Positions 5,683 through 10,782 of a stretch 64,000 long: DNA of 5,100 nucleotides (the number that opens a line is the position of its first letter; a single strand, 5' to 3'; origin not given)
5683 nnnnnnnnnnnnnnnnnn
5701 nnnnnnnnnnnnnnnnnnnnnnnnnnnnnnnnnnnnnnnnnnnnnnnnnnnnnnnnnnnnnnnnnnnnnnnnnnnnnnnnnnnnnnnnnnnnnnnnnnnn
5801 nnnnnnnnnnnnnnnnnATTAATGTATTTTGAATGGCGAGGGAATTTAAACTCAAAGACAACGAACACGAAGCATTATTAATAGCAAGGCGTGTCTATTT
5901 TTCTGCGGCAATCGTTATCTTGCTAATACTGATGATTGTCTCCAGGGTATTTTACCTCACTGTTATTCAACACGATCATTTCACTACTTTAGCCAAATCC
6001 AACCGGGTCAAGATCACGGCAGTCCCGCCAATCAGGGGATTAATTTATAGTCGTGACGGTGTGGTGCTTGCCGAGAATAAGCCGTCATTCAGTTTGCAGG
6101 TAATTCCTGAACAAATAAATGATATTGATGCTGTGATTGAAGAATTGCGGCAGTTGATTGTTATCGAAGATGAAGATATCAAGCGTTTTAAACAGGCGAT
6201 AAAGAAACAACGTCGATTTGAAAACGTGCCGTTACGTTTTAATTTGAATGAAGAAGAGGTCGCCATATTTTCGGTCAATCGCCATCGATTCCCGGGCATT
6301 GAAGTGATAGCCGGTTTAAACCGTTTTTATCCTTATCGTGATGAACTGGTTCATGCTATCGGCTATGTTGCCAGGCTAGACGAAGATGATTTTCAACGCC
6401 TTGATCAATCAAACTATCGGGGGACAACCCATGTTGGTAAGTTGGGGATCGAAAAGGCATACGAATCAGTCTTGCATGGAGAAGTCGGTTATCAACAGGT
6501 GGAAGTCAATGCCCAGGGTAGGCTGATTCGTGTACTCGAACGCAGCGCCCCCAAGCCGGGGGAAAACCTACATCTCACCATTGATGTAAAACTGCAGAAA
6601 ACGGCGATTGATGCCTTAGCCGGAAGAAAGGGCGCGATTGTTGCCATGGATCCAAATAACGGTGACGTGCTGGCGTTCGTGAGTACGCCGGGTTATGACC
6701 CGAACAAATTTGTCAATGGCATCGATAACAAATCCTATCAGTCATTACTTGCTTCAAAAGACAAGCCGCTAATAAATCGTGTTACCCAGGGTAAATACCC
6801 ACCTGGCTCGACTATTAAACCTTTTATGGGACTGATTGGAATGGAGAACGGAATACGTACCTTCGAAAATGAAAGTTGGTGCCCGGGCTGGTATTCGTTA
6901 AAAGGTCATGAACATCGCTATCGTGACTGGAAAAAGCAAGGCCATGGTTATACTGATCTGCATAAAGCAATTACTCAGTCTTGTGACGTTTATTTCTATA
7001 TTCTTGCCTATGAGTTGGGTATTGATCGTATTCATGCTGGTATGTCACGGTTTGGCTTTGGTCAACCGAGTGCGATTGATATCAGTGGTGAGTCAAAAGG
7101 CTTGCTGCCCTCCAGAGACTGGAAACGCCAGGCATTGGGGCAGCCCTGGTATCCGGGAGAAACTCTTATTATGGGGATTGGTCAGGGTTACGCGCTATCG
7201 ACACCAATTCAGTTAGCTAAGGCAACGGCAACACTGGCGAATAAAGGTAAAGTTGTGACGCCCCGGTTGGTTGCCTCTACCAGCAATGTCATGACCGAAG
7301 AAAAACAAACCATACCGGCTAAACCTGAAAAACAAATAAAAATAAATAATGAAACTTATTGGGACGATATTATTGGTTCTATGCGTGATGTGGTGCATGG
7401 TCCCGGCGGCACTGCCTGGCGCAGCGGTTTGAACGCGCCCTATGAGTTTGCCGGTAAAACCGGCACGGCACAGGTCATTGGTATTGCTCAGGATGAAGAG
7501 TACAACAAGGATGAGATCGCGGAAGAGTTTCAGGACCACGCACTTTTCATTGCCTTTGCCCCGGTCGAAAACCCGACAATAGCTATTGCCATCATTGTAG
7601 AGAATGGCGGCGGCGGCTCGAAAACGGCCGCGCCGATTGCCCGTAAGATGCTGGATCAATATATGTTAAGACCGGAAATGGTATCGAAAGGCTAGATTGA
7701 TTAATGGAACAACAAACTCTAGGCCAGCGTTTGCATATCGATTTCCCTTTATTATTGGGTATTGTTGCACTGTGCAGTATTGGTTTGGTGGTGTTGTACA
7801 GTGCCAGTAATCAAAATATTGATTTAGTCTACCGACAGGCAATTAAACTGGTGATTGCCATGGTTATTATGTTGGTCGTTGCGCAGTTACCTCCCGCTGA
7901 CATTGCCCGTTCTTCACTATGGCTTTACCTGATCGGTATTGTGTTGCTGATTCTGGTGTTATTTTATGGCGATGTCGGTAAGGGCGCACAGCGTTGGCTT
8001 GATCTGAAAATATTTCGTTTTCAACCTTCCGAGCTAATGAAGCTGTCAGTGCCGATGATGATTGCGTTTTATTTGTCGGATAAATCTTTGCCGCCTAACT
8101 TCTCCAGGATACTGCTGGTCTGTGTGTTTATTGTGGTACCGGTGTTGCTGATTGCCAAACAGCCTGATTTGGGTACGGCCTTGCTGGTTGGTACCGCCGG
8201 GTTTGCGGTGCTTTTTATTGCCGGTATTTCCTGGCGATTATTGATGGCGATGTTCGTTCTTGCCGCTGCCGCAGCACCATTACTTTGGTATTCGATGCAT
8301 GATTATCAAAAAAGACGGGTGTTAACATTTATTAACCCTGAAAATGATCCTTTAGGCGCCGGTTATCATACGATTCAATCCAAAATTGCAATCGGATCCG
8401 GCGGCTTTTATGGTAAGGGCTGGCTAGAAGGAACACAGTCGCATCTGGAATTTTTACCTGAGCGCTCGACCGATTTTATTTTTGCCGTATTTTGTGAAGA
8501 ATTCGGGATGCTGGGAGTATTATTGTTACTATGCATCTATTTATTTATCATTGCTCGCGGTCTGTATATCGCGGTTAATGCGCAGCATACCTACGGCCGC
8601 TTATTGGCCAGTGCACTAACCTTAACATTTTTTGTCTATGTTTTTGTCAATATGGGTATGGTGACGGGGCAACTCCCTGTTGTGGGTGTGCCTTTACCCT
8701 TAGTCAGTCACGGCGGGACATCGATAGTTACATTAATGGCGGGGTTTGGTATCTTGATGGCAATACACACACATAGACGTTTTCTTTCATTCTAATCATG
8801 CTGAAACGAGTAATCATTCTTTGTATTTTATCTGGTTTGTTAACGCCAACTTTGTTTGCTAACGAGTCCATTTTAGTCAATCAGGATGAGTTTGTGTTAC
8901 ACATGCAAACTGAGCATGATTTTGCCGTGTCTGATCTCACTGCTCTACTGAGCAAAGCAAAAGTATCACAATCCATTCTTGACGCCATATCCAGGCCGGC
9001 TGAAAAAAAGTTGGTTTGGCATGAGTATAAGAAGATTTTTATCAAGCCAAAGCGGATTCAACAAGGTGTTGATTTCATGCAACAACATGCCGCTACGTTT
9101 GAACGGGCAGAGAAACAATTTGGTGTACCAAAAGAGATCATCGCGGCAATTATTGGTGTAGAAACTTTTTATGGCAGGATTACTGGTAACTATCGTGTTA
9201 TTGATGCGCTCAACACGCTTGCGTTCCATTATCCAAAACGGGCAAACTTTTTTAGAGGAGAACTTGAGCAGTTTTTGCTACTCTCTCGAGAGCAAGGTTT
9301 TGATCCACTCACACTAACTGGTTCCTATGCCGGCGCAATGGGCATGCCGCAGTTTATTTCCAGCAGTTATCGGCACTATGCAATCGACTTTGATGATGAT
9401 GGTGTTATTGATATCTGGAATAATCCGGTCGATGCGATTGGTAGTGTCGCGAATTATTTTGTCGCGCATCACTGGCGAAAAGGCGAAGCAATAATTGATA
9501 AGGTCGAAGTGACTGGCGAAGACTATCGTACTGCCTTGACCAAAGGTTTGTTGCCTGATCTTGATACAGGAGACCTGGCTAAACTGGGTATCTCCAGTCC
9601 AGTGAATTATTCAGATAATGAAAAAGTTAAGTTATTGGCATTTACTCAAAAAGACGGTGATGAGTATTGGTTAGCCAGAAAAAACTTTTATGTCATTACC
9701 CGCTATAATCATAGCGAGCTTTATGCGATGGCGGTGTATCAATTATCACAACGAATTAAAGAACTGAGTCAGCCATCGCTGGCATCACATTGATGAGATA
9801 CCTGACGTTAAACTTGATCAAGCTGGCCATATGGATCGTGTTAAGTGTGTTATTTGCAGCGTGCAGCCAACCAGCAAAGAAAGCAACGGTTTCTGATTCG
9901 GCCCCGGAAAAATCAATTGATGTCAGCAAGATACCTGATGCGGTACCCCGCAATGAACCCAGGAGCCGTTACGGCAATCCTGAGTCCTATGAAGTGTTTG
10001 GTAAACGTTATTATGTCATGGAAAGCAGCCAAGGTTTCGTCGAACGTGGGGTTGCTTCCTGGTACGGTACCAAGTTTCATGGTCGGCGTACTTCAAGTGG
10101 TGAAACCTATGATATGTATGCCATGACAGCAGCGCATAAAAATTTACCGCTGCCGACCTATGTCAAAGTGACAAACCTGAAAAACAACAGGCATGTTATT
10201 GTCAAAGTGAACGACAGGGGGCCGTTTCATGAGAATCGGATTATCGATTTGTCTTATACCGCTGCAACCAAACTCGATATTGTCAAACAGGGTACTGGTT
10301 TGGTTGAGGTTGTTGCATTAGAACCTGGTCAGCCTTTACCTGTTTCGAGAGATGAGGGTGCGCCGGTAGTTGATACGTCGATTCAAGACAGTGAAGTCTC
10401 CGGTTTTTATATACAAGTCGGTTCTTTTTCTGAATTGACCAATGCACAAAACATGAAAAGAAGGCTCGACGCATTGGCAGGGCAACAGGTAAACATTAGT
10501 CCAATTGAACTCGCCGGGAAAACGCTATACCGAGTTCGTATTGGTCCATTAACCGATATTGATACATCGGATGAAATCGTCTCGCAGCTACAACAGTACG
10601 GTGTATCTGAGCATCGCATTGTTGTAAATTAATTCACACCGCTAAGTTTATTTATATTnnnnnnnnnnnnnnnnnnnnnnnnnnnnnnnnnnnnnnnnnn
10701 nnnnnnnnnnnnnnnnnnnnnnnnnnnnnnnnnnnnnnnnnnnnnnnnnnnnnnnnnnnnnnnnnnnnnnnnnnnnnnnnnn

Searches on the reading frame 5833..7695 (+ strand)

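Call 39: search_protein_families(library=pfam, proteins=[window:5833-7695:+], max_evalue=0.000001)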
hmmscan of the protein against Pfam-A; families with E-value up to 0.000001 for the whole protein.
window:5833-7695:+ (620 aa): 2 families
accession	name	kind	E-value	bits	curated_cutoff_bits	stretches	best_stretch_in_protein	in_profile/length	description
PF00905.27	Transpeptidase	-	7.2e-67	226.1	22.1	1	267-607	1-298/299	Penicillin binding protein transpeptidase domain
PF03717.20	PBP_dimer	-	3.5e-46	158.3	24.4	1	64-235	2-179/180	Penicillin-binding Protein dimerisation domain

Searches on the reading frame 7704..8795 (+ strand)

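Call 39: search_protein_families(library=pfam, proteins=[window:7704-8795:+], max_evalue=0.000001)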
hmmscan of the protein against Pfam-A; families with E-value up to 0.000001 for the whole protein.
window:7704-8795:+ (363 aa): 1 family
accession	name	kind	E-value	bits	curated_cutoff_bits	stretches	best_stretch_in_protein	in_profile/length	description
PF01098.24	FTSW_RODA_SPOVE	-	3e-111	372.3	26.4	1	17-359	4-355/356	Cell cycle protein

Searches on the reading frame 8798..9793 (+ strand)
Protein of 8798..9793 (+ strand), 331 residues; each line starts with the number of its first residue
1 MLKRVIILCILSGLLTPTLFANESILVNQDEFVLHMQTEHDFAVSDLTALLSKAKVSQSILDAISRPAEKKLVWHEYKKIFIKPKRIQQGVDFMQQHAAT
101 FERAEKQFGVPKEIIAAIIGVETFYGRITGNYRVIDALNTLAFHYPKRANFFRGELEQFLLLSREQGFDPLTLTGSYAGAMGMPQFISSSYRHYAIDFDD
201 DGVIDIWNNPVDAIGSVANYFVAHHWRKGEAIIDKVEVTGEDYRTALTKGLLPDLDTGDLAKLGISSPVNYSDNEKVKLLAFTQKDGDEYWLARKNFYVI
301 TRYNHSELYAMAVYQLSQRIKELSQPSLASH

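Call 39: search_protein_families(library=pfam, proteins=[window:8798-9793:+], max_evalue=0.000001)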
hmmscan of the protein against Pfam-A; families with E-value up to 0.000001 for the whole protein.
window:8798-9793:+ (331 aa): 1 family
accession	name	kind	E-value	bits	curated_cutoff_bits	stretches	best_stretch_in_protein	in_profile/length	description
PF13406.11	SLT_2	-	1.1e-98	330.5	24.3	1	35-318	11-292/292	Transglycosylase SLT domain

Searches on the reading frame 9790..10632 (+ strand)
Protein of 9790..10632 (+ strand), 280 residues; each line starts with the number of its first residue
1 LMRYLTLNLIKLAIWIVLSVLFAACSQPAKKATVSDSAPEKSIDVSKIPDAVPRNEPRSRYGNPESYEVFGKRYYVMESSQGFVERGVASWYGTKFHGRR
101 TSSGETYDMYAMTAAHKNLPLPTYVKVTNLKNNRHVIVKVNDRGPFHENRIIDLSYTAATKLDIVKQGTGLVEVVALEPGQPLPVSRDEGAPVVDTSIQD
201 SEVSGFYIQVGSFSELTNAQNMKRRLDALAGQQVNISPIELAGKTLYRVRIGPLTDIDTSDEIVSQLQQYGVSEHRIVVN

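Call 39: search_protein_families(library=pfam, proteins=[window:9790-10632:+], max_evalue=0.000001)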
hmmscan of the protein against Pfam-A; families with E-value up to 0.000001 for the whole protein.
window:9790-10632:+ (280 aa): 2 families
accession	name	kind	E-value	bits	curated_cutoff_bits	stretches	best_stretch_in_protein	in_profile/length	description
PF03330.24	DPBB_1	-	7.3e-27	93.9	28.8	1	85-173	2-82/83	Lytic transglycolase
PF05036.18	SPOR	-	5.4e-13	49.5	21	1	204-268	3-65/76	SPOR domain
